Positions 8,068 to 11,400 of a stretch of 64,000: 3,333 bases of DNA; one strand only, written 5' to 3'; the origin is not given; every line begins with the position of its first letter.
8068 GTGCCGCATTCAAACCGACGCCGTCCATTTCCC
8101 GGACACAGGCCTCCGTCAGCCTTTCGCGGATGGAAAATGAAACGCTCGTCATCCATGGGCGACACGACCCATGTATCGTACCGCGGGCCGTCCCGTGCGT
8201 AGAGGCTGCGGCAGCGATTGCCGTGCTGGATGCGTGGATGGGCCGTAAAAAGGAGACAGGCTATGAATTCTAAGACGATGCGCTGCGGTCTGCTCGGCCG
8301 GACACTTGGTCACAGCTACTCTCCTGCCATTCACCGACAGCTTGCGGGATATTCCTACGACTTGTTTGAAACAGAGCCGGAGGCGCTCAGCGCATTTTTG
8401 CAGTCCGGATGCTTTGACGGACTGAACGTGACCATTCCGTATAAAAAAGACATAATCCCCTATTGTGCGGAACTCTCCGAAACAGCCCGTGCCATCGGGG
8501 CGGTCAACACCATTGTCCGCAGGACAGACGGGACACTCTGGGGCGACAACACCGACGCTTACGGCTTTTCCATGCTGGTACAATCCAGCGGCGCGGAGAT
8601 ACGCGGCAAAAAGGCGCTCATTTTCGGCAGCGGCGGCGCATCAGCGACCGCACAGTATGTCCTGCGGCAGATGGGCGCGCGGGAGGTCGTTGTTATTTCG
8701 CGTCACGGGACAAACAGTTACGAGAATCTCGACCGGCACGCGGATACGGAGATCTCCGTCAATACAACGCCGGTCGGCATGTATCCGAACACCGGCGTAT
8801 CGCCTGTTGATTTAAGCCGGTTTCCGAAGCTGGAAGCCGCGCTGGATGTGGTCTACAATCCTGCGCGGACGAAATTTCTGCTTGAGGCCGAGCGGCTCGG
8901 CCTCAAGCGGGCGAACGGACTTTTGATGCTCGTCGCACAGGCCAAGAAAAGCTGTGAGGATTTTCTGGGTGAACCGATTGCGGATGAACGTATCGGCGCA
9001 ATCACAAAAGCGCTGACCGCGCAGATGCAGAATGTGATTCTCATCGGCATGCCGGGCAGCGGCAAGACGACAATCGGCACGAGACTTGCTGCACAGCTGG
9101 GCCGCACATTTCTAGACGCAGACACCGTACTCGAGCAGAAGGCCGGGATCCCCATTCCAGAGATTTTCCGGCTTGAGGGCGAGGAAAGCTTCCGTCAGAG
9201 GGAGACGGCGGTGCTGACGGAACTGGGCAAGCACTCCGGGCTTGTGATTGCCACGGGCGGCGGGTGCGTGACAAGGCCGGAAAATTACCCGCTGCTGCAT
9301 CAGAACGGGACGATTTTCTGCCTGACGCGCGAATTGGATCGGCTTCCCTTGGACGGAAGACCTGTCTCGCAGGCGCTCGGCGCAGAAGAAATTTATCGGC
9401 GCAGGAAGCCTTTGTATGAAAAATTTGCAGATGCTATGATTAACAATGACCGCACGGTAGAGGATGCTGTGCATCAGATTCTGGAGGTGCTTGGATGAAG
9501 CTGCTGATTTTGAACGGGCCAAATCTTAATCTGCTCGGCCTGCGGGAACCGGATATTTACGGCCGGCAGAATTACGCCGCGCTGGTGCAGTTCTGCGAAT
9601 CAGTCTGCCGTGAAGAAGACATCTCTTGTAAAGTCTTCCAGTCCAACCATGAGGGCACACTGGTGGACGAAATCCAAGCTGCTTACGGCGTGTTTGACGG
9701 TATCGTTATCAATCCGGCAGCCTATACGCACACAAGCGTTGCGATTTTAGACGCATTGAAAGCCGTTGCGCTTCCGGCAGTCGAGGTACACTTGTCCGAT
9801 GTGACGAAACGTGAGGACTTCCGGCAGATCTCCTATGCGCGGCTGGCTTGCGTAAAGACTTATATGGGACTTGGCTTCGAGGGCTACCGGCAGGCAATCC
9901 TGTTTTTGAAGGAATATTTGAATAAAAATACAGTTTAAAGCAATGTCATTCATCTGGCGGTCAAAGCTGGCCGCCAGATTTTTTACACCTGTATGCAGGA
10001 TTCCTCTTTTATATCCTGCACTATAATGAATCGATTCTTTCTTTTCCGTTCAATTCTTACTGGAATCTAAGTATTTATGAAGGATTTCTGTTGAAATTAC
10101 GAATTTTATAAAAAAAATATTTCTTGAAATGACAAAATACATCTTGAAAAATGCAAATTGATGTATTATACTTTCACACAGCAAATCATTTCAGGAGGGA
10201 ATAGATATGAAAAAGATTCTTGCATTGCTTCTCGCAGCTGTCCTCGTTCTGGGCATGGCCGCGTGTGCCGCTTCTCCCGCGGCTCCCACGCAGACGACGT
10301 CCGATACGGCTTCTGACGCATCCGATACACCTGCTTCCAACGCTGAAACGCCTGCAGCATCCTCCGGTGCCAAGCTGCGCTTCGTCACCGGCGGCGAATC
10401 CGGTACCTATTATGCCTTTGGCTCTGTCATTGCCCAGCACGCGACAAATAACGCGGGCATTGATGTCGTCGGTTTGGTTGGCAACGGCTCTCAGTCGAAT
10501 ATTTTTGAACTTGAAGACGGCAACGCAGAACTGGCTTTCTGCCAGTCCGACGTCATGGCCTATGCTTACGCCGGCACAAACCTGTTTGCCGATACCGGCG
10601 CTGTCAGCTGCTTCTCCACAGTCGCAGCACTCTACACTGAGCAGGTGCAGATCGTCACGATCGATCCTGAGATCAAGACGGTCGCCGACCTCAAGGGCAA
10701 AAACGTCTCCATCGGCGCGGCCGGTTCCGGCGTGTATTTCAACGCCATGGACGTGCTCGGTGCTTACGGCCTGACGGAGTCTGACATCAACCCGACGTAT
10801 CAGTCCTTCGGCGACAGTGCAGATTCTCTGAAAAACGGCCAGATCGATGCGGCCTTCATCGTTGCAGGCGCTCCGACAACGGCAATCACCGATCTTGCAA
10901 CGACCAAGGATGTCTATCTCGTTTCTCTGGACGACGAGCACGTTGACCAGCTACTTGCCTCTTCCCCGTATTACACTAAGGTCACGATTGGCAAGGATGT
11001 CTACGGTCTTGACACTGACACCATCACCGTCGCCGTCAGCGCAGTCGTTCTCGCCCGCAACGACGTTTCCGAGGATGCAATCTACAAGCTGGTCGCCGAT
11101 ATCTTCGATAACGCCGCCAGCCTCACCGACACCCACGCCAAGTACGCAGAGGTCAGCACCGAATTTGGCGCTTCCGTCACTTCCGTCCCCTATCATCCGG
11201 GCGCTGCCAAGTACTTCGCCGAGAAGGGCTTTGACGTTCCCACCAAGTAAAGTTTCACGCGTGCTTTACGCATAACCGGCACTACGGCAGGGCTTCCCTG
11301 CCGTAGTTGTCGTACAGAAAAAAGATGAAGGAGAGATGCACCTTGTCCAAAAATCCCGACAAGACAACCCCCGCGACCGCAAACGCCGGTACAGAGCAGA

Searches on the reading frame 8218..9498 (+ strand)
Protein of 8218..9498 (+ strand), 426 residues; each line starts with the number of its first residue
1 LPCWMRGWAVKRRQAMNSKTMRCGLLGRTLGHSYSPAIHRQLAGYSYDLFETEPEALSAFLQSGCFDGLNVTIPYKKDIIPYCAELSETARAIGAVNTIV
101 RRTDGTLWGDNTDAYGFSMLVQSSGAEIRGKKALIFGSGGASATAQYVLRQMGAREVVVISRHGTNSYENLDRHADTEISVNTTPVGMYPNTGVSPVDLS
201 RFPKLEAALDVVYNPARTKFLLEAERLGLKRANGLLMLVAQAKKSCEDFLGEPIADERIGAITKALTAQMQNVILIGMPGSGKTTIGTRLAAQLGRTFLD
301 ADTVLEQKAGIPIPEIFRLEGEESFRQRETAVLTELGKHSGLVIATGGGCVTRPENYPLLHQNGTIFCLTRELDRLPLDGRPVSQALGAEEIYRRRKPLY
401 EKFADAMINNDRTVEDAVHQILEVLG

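Call 9: search_protein_families(library=ncbifam, proteins=[window:8218-9498:+], max_evalue=1e-10)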
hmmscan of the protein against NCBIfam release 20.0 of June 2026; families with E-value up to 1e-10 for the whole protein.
window:8218-9498:+ (426 aa): 29 families (the best 25 are shown)
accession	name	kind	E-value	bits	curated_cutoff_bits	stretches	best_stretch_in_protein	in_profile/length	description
NF001319.0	PRK00258.3-3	equivalog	6.9e-44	149.9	252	1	16-268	2-275/279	shikimate dehydrogenase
TIGR00507.1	aroE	equivalog_domain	7.4e-44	149.9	200.2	1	23-252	3-254/270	shikimate dehydrogenase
NF001314.0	PRK00258.2-2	equivalog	1e-42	146.2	248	2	16-165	3-160/290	shikimate dehydrogenase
NF001322.0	PRK00258.3-6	equivalog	9.8e-41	139.9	285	1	23-247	8-247/272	shikimate dehydrogenase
NF001312.0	PRK00258.1-4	equivalog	2.7e-40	138.5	295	2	16-167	5-164/285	shikimate dehydrogenase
NF001311.0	PRK00258.1-3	equivalog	2.1e-39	135.4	235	1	18-267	3-270/279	shikimate dehydrogenase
NF009201.0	PRK12549.1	subfamily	3.4e-39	134.7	235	1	16-165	3-164/286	shikimate dehydrogenase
NF009200.0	PRK12548.1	subfamily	2.9e-37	128.6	432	2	16-163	5-159/289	shikimate dehydrogenase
NF001310.0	PRK00258.1-2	equivalog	2.8e-32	112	221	1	25-246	7-255/279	shikimate dehydrogenase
NF001315.0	PRK00258.2-4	equivalog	2.2e-31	109.1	413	1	32-169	19-159/284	shikimate dehydrogenase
NF001313.0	PRK00258.2-1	equivalog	3.6e-31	108.8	431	1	16-173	5-168/290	shikimate dehydrogenase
NF003456.0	PRK05057.1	equivalog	7.6e-31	107.3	195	1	268-425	2-170/173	shikimate kinase AroK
NF010553.0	PRK13947.1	equivalog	8e-30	104.3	204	1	270-422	1-162/173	shikimate kinase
NF010552.0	PRK13946.1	equivalog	4.3e-29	101.5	186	1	267-425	20-187/198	shikimate kinase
TIGR01809.1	Shik-DH-AROM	equivalog_domain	4.8e-29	101.4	196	1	22-164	7-159/282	shikimate dehydrogenase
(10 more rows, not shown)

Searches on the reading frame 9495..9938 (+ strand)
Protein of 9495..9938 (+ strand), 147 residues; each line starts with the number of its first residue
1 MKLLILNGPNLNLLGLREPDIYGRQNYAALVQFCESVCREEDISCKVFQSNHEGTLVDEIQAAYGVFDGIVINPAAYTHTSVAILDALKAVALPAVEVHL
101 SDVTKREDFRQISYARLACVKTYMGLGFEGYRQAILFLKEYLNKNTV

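Call 9: search_protein_families(library=ncbifam, proteins=[window:9495-9938:+], max_evalue=1e-10)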
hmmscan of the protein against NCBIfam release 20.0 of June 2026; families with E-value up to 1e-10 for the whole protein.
window:9495-9938:+ (147 aa): 5 families
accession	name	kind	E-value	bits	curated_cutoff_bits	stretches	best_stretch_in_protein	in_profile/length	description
NF003806.0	PRK05395.1-3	subfamily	1.1e-52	177.4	171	1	3-144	5-146/149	type II 3-dehydroquinate dehydratase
TIGR01088.1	aroQ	equivalog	1.2e-51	174.1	169.85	1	2-141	1-140/141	type II 3-dehydroquinate dehydratase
NF003805.0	PRK05395.1-2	subfamily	4e-51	172.4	146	1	1-144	2-145/147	type II 3-dehydroquinate dehydratase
NF003807.0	PRK05395.1-4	subfamily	4.9e-51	172.2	130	1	1-143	4-146/148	type II 3-dehydroquinate dehydratase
NF003804.0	PRK05395.1-1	subfamily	5.4e-47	159.2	195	1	2-144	6-149/151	type II 3-dehydroquinate dehydratase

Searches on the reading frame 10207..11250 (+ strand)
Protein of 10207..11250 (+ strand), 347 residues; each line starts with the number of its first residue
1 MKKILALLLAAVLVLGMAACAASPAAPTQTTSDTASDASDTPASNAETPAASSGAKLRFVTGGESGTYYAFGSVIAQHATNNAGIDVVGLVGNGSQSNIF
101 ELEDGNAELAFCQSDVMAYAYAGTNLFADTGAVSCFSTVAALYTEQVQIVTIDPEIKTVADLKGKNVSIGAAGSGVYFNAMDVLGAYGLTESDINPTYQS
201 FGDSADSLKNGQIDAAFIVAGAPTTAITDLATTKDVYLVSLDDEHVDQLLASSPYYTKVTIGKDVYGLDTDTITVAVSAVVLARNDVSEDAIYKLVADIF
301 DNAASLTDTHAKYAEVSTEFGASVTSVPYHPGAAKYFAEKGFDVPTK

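Call 9: search_protein_families(library=ncbifam, proteins=[window:10207-11250:+], max_evalue=1e-10)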
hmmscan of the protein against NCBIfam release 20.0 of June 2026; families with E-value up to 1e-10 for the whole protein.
window:10207-11250:+ (347 aa): 1 family
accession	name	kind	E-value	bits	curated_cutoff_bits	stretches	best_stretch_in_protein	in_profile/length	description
TIGR02122.1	TRAP_TAXI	subfamily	2.1e-80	270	84.35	1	1-341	1-320/320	TAXI family TRAP transporter solute-binding subunit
